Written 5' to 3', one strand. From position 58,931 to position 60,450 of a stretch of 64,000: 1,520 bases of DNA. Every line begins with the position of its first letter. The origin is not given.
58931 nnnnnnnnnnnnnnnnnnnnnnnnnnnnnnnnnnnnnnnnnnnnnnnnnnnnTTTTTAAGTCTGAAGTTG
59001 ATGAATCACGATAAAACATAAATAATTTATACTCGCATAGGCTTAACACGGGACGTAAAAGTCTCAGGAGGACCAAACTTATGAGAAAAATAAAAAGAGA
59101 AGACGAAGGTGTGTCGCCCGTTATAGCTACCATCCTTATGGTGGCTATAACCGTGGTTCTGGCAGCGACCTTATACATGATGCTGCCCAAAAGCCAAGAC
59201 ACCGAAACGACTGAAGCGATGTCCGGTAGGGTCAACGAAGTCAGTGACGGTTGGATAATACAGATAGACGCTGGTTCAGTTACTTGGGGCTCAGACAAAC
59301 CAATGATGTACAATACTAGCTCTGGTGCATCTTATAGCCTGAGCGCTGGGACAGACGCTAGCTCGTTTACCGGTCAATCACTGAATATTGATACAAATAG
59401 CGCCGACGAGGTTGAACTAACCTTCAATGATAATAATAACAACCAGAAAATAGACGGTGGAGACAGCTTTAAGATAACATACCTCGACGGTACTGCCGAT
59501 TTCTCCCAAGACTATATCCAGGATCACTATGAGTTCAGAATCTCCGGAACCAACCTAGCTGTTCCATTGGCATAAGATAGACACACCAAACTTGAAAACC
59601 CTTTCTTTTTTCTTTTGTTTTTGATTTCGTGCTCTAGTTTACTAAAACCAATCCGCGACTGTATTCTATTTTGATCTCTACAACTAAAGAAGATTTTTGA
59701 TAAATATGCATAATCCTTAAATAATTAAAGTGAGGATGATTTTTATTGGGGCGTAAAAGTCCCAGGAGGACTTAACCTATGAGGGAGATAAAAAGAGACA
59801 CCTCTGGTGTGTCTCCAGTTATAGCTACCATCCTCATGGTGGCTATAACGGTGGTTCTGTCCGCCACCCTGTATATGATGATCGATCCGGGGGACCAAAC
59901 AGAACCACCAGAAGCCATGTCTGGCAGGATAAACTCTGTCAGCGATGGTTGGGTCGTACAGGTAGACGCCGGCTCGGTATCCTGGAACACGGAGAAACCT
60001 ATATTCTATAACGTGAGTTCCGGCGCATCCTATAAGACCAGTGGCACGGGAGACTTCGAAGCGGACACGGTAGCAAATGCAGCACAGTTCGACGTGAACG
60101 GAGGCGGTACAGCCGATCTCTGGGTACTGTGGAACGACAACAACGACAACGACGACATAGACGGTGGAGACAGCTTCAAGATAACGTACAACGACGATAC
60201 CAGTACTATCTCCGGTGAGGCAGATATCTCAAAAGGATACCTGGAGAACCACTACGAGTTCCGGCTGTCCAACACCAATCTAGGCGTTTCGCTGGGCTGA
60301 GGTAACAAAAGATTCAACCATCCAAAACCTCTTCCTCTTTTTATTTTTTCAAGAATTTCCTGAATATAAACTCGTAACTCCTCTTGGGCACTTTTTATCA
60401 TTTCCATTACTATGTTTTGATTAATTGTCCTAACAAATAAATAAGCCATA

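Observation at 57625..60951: KaiC-like ATPase plus inactivated KaiC-like partner directly upstream of three tandem pilin-like genes, without the usual pilus machinery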

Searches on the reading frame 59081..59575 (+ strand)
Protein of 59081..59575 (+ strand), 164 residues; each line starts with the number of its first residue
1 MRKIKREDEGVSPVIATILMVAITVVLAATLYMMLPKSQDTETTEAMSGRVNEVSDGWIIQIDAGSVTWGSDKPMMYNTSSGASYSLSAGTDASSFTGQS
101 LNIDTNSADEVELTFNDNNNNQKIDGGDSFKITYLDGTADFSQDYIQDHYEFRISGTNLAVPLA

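Call 3: search_protein_families(library=pfam, proteins=[window:59081-59575:+], max_evalue=1)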
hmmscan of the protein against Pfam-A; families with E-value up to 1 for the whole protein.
window:59081-59575:+ (164 aa): 3 families
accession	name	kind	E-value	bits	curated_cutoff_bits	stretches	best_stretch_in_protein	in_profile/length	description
PF07790.16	Pilin_N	-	1.3e-06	29.6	25.2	1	9-44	1-37/78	Archaeal Type IV pilin, N-terminal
PF23928.1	DUF7266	-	0.042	14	27.6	1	7-52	2-51/145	Family of unknown function (DUF7266)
PF11027.13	DUF2615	-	0.26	11.8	23.4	1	16-45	53-82/104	Protein of unknown function (DUF2615)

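Call 4: search_protein_families(library=ncbifam, proteins=[window:59081-59575:+], max_evalue=1)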
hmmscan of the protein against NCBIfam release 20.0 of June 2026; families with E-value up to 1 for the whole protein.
window:59081-59575:+ (164 aa): 3 families
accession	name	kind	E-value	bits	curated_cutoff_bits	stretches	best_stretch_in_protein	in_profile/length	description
TIGR02537.2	arch_flag_Nterm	domain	2.5e-12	46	20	1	8-32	2-26/33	archaellin/type IV pilin N-terminal domain-containing protein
NF046073.1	UpsA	equivalog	3.4e-05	24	130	1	9-33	2-26/136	pilin subunit UpsA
NF033233.1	twin_helix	hypoth_equivalog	0.0057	16.5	49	1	15-51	3-39/58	twin transmembrane helix small protein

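Call 42: search_solved_structures(query=window:59081-59575:+, max_evalue=10, show_alignments=2)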
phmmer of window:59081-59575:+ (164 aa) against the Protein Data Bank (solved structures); distinct sequences matched with E-value up to 10: 27.
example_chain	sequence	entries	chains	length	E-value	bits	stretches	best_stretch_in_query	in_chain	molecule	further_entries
8rey_M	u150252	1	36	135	1.4e-05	28.1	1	11-103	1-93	Flagellin-like protein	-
8gi2_A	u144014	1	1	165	0.0013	21.7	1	7-70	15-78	Natrinema pilin, PilA2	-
8fj5_A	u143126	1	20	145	0.0027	20.7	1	6-33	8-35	Pilin_N domain-containing protein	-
9myg_A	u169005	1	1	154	0.011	18.7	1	8-85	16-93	Archaeal Type IV pilin N-terminal domain-containing protein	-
2lab_A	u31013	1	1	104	0.017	18.1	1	70-140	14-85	Beta/alpha-amylase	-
2laa_A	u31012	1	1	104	0.02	17.8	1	70-141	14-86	Beta/alpha-amylase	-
3ecq_A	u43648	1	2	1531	0.1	15.5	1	64-127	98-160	Endo-alpha-N-acetylgalactosaminidase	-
3snv_A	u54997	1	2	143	0.13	15.2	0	125-156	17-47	Symfoil-4T/Permutation #1 synthetic protein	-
3o4a_A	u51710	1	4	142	0.14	15.1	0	135-156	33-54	de novo designed beta-trefoil architecture with symmetric primary structure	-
4jp6_A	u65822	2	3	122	0.19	14.7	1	51-152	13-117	papaya barwin-like protein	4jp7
3o4d_A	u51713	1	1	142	0.24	14.4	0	135-156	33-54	de novo designed beta-trefoil architecture with symmetric primary structure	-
9yer_B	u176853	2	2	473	0.31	14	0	49-136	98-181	Acetylcholine receptor subunit epsilon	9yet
3o49_A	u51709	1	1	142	0.32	14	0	135-156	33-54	de novo designed beta-trefoil architecture with symmetric primary structure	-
9yeu_B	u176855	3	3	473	0.35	13.8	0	49-136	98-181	Acetylcholine receptor subunit epsilon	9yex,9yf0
9ye8_B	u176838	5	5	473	0.37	13.7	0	49-136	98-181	Acetylcholine receptor subunit epsilon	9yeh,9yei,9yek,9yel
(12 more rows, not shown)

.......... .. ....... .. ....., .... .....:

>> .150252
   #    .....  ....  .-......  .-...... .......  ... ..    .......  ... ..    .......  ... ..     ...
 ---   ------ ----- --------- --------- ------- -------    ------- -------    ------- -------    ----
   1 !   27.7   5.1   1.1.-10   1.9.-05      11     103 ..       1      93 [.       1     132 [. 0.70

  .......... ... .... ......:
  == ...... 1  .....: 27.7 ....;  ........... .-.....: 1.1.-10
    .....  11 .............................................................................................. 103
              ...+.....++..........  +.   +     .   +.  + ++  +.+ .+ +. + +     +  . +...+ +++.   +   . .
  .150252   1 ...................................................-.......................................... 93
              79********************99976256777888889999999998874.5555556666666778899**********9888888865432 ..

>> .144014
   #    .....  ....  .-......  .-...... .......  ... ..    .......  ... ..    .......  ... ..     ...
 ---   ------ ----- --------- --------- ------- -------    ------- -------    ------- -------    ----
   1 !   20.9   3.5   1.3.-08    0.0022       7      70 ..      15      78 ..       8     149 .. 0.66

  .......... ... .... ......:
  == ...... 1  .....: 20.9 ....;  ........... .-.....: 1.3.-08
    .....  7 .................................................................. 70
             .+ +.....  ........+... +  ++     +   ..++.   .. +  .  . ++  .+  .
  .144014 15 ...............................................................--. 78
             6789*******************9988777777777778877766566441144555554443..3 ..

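Call 43: find_homologous_proteins(query=window:59081-59575:+, max_evalue=0.001)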
Query window:59081-59575:+ (164 aa): 1637 proteins with E <= 0.001 among 4940 candidates; the best 120 are listed.
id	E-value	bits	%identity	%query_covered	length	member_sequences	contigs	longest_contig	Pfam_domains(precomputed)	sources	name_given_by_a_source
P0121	6.6e-101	352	100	100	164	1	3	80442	PF07790.17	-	-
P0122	9.7e-69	248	74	100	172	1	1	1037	PF07790.17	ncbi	-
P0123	3.3e-51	191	57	100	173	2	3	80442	-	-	-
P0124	5.1e-48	181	56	97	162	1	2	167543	PF07790.17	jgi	-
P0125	2.9e-43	165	53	100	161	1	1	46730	PF07790.17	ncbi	-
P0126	1.5e-40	156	52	100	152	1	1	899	PF07790.17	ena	-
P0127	2.1e-40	156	56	97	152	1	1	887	PF07790.17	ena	-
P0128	7.4e-38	148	56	99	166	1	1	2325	PF07790.17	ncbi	-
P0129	7.4e-36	141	51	99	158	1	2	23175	PF07790.17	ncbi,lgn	-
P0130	1.4e-34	137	45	99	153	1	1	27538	PF07790.17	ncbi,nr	ncbi:MAG: type IV pilin [Candidatus Thermoplasmatota archaeon]|nr:type IV pilin [Candidatus Thermopl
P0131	1.8e-32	130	45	99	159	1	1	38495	PF07790.17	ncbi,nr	ncbi:MAG: type IV pilin [Candidatus Thermoplasmatota archaeon]|nr:type IV pilin [Candidatus Thermopl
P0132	5.9e-28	115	45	99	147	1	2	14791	PF07790.17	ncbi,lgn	-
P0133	5.6e-25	106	40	99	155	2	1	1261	PF07790.17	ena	-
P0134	4.8e-23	99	44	99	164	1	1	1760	PF07790.17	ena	-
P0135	5.0e-23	99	44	99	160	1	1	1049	PF07790.17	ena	-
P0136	1.3e-22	98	42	98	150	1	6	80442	PF07790.17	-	-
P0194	2.2e-9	55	36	97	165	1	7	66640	PF07790.17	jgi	jgi:flagellin-like protein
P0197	3.1e-9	55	34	86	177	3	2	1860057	PF07790.17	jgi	jgi:flagellin-like protein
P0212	5.8e-9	54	34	95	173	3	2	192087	PF07790.17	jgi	jgi:flagellin-like protein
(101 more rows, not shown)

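Call 45: find_encoding_contigs(protein=P0136, flank=10000, max_places=4)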
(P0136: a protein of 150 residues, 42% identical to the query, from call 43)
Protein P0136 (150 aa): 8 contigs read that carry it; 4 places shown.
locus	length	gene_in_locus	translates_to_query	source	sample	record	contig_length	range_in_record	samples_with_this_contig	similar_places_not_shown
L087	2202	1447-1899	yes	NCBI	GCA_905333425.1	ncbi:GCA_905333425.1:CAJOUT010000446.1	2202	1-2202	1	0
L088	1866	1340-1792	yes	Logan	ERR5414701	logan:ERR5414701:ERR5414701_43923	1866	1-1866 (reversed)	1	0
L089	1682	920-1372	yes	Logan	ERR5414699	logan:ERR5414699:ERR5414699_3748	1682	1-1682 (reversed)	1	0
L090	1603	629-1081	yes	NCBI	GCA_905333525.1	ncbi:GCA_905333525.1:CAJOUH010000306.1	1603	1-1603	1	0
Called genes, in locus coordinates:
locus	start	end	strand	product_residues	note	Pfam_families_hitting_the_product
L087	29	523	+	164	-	PF07790:Pilin_N (weak)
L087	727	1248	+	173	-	-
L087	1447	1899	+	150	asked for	PF07790:Pilin_N (weak)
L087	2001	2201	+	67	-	?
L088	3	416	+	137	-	?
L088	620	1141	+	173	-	-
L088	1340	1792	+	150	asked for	PF07790:Pilin_N (weak)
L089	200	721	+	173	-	-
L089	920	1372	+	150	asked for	PF07790:Pilin_N (weak)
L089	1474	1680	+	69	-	?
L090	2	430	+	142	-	?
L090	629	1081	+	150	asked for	PF07790:Pilin_N (weak)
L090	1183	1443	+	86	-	-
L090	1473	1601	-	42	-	?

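Call 46: find_encoding_contigs(protein=P0197, flank=8000, max_places=2)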
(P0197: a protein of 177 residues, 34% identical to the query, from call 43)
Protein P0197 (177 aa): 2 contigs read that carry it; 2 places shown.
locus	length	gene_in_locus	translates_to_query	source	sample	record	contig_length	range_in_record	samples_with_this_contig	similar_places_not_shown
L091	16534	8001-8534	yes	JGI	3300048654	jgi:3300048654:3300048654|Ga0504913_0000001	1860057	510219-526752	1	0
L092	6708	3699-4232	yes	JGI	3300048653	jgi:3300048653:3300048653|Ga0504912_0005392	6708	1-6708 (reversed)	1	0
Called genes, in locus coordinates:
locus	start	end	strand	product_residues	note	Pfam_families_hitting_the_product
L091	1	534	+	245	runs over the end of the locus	PF02361:CbiQ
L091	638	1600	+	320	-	PF00801:PKD, PF18911:PKD_4, PF22352:K319L-like_PKD, PF07155:ECF-ribofla_trS, PF12822:ECF_trnsprt (weak)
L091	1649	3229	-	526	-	PF01565:FAD_binding_4, PF02913:FAD-oxidase_C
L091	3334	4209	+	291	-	PF01435:Peptidase_M48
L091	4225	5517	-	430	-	PF00215:OMPdecase, PF00977:His_biosynth (faint), PF02581:TMP-TENI (weak), PF03737:RraA-like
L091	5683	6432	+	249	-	PF13481:AAA_25 (weak), PF06745:ATPase, PF23442:DUF7125 (weak)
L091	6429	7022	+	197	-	PF06745:ATPase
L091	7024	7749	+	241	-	PF06745:ATPase, PF23442:DUF7125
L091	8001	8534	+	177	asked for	PF07790:Pilin_N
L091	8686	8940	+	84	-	-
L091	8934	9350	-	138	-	PF06271:RDD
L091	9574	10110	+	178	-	PF04068:Fer4_RLI (weak), PF04034:Ribo_biogen_C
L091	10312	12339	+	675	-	PF17207:MCM_OB, PF00493:MCM, PF01078:Mg_chelatase (faint), PF07728:AAA_5 (weak), PF17855:MCM_lid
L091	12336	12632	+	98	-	PF04242:DUF424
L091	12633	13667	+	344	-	PF04981:NMD3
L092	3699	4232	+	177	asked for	PF07790:Pilin_N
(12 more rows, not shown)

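Call 47: find_encoding_contigs(protein=P0124, flank=10000, max_places=1)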
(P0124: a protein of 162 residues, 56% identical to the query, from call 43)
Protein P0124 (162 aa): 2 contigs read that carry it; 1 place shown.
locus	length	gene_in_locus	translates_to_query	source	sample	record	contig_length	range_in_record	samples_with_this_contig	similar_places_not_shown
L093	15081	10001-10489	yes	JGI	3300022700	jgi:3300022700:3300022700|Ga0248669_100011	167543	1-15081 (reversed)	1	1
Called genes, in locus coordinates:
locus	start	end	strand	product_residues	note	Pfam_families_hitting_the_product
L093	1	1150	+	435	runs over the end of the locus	PF03721:UDPG_MGDP_dh_N, PF00984:UDPG_MGDP_dh, PF03720:UDPG_MGDP_dh_C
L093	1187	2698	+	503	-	PF00924:MS_channel_2nd, PF21082:MS_channel_3rd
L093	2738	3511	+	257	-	PF00459:Inositol_P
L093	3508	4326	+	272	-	PF01513:NAD_kinase, PF20143:NAD_kinase_C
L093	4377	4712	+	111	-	PF14464:Prok-JAB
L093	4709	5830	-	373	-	PF13439:Glyco_transf_4, PF13477:Glyco_trans_4_2, PF13579:Glyco_trans_4_4, PF00534:Glycos_transf_1, PF20706:GT4-conflict, PF13692:Glyco_trans_1_4, PF13524:Glyco_trans_1_2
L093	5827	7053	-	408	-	PF00483:NTP_transferase, PF01128:IspD (weak), PF12804:NTP_transf_3, PF24894:Hexapep_GlmU (faint), PF25084:LbH_EIF2B, PF25087:GMPPB_C, PF00132:Hexapep (weak)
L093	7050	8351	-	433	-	PF02878:PGM_PMM_I, PF02879:PGM_PMM_II, PF02880:PGM_PMM_III, PF00408:PGM_PMM_IV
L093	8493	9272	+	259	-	PF05625:PAXNEB (faint), PF13481:AAA_25 (faint), PF03796:DnaB_C (weak), PF06745:ATPase, PF23442:DUF7125, PF07088:GvpD_P-loop, PF13479:AAA_24 (weak)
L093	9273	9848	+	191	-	PF23365:DUF7090 (faint), PF24336:DUF7504 (faint)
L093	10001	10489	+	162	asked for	PF07790:Pilin_N (weak)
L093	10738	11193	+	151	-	PF07790:Pilin_N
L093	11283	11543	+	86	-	-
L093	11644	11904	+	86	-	-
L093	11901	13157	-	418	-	PF00368:HMG-CoA_red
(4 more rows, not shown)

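Call 48: find_encoding_contigs(protein=P0212, flank=10000, max_places=1)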
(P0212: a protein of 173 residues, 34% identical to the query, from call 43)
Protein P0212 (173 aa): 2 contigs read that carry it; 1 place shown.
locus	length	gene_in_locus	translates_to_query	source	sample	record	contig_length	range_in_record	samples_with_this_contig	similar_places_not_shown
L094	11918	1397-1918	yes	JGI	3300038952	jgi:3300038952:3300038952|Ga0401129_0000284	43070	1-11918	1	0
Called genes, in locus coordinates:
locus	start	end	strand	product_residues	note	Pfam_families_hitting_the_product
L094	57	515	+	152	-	PF07790:Pilin_N (weak)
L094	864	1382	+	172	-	PF07790:Pilin_N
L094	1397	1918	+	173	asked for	PF07790:Pilin_N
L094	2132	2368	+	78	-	-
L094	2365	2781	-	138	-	PF06271:RDD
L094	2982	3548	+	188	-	PF04034:Ribo_biogen_C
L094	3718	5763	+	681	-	PF17207:MCM_OB, PF00493:MCM, PF01078:Mg_chelatase (faint), PF07728:AAA_5 (weak), PF17855:MCM_lid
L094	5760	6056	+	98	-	PF04242:DUF424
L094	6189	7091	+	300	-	PF04981:NMD3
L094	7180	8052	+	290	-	PF05681:Fumerase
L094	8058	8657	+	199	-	PF05683:Fumerase_C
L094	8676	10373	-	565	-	PF17802:SpaA (faint), PF13620:CarboxypepD_reg, PF13620:CarboxypepD_reg, PF13715:CarbopepD_reg_2 (weak), PF13620:CarboxypepD_reg, PF13715:CarbopepD_reg_2 (weak), PF13620:CarboxypepD_reg, PF13715:CarbopepD_reg_2, +5 more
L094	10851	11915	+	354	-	PF03415:Peptidase_C11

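Call 49: find_encoding_contigs(protein=P0194, flank=10000, max_places=1)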
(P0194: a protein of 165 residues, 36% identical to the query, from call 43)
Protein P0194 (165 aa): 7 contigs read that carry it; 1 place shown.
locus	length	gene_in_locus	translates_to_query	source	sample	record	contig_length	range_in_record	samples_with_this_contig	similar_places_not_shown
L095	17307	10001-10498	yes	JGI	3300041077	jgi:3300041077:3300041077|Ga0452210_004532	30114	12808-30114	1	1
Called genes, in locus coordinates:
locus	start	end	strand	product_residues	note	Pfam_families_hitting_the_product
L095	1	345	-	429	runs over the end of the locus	PF00589:Phage_integrase (weak)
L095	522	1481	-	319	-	PF01073:3Beta_HSD, PF01370:Epimerase, PF02719:Polysacc_synt_2, PF04321:RmlD_sub_bind, PF13460:NAD_binding_10, PF16363:GDP_Man_Dehyd, PF07993:NAD_binding_4 (weak)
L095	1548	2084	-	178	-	PF01725:Ham1p_like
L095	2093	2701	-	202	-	PF06293:Kdo, PF00069:Pkinase (weak), PF01163:RIO1, PF03109:ABC1 (weak)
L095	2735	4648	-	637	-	PF00270:DEAD (faint), PF04851:ResIII (weak), PF06733:DEAD_2, PF13307:Helicase_C_2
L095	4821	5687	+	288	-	PF12773:DZR (faint), PF13240:Zn_Ribbon_1 (faint), PF13248:Zn_ribbon_3 (faint), PF17032:Zn_ribbon_15 (faint)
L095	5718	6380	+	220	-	PF02163:Peptidase_M50 (weak)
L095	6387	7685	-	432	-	PF00215:OMPdecase, PF03737:RraA-like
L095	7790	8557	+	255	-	PF06745:ATPase, PF13481:AAA_25 (weak), PF23442:DUF7125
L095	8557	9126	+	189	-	PF06745:ATPase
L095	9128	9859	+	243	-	PF05625:PAXNEB (faint), PF06745:ATPase, PF23442:DUF7125, PF24336:DUF7504 (weak), PF23442:DUF7125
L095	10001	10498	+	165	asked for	PF07790:Pilin_N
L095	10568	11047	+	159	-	PF07790:Pilin_N (weak)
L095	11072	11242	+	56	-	-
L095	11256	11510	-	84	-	PF08734:GYD (weak)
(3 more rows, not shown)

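Call 61: predict_structure(alignment_id=A2)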
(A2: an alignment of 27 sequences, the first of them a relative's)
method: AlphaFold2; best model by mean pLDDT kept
length: 164 residues; sequences in the alignment: 27
mean_pLDDT: 83.6   pTM: 0.66
mean pLDDT of the five models: 83.6, 81.7, 80.2, 79.5, 75.3
residues with pLDDT >= 90: 85; 70-90: 37; 50-70: 41; < 50: 1
segments of 3 or more residues with pLDDT < 50: none
pLDDT, mean of each block of 10 residues (from residue 1): 62 87 92 66 86 95 94 91 81 63 66 90 94 81 90 94 92
secondary structure, 60 per line:
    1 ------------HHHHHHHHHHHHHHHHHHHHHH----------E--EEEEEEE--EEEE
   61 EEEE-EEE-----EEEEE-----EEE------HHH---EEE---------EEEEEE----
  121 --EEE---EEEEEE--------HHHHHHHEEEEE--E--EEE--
elements in order: H13-34 E48-54 E57-64 E66-68 E74-78 E84-86 E99-101 E111-116 E123-125 E129-134 H143-149 E150-154 E160-162

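Call 64: fold_search(model_id=the predicted structure, library=pdb)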
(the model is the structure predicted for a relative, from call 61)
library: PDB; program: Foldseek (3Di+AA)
matches with E <= 10: 708; with E <= 0.001: 1
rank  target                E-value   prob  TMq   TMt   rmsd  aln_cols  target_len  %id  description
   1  8rey_A                8.8e-05  1.00  0.35  0.39   8.6       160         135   20  Cuniculiplasma divulgatum filament (released 2025-01-01)
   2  5z1l_A                2.6e-02  0.85  0.32  0.28  10.8       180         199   14  Cryo-EM structure of Methanoccus maripaludis archaellum (released 2019-02-13)
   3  7txi                  6.6e-02  0.80  0.35  0.30  10.1       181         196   17  Cryo-EM of A. pernix flagellum (released 2022-06-01)
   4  7zdz_B                2.6e-01  0.25  0.26  0.17  11.1       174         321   10  Cryo-EM structure of the human inward-rectifier potassium 2.1 channel (Kir2.1) (released 2022-09-28)
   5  8tib_A                2.9e-01  0.54  0.30  0.35  15.2       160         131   10  Cryo-EM of tri-pilus from S. islandicus REY15A (released 2024-01-10)
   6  1d5z_A                3.2e-01  0.35  0.28  0.26  13.6       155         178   13  X-RAY CRYSTAL STRUCTURE OF HLA-DR4 COMPLEXED WITH PEPTIDOMIMETIC AND SEB (released 2000-06-28)
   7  6mnm_D                3.4e-01  0.44  0.30  0.26   6.7       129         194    6  6256 TCR bound to I-Ab Padi4 (released 2019-07-03)
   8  9io5_C                3.4e-01  0.41  0.26  0.10  11.5       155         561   11  Cryo-EM structure of G1-ATPase dimer from Mycoplasma mobile gliding machinery (released 2025-03-12)
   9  6atz_D                3.4e-01  0.33  0.28  0.26   5.7       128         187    6  HLA-DRB1*1402 in complex with citrullinated fibrinogen peptide (released 2017-09-20)
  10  8cmg_B                3.6e-01  0.44  0.30  0.27   5.0       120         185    8  Human Leukocyte Antigen class II allotype DR1 presenting SARS-CoV-2 nsp14 peptide (orf1ab)6420-6434 (released 2023-07-26)
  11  9ejh_B                4.0e-01  0.41  0.28  0.26  12.4       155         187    6  Peptide-independent T cell receptor recognition of HLA-DQ2 (released 2025-03-26)
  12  2fse_C                4.0e-01  0.30  0.28  0.26  13.0       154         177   15  Crystallographic structure of a rheumatoid arthritis MHC susceptibility allele, HLA-DR1 (DRB1*0101), complexed with th (released 2006-09-19)
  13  6uk5_A                4.0e-01  0.06  0.13  0.10  14.1       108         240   12  Structure of SAM bound CalS10, an amino pentose methyltransferase from Micromonospora echinaspora involved in calichea (released 2020-10-07)
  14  1muj_B                4.3e-01  0.33  0.29  0.27   7.5       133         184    7  Crystal structure of murine class II MHC I-Ab in complex with a human CLIP peptide (released 2003-02-18)
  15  4v8y_CP               4.3e-01  0.30  0.29  0.16  16.4       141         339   11  Cryo-EM reconstruction of the 80S-eIF5B-Met-itRNAMet Eukaryotic Translation Initiation Complex (released 2014-07-09)
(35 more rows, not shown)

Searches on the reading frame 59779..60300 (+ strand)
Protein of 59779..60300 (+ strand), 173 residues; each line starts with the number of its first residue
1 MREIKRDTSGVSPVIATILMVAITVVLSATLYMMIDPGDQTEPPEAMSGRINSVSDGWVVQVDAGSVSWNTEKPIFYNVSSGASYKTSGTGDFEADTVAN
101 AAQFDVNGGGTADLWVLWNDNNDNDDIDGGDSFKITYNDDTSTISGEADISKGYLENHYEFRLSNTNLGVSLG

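Call 3: search_protein_families(library=pfam, proteins=[window:59779-60300:+], max_evalue=1)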
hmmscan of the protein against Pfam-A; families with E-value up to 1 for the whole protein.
window:59779-60300:+ (173 aa): 2 families
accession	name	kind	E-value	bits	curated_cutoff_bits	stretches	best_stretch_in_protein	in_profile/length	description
PF07790.16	Pilin_N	-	2.7e-05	25.4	25.2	1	9-36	1-28/78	Archaeal Type IV pilin, N-terminal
PF24130.1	DUF7397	-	0.16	12.3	27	1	55-79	15-40/56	Family of unknown function (DUF7397)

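Call 4: search_protein_families(library=ncbifam, proteins=[window:59779-60300:+], max_evalue=1)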
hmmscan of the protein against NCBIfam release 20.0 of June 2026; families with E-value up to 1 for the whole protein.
window:59779-60300:+ (173 aa): 3 families
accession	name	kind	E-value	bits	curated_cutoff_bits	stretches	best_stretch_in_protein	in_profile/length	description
TIGR02537.2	arch_flag_Nterm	domain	9.8e-11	41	20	1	8-35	2-29/33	archaellin/type IV pilin N-terminal domain-containing protein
NF046073.1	UpsA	equivalog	0.002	18.3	130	1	10-33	3-26/136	pilin subunit UpsA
NF033233.1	twin_helix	hypoth_equivalog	0.035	13.9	49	1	15-51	3-39/58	twin transmembrane helix small protein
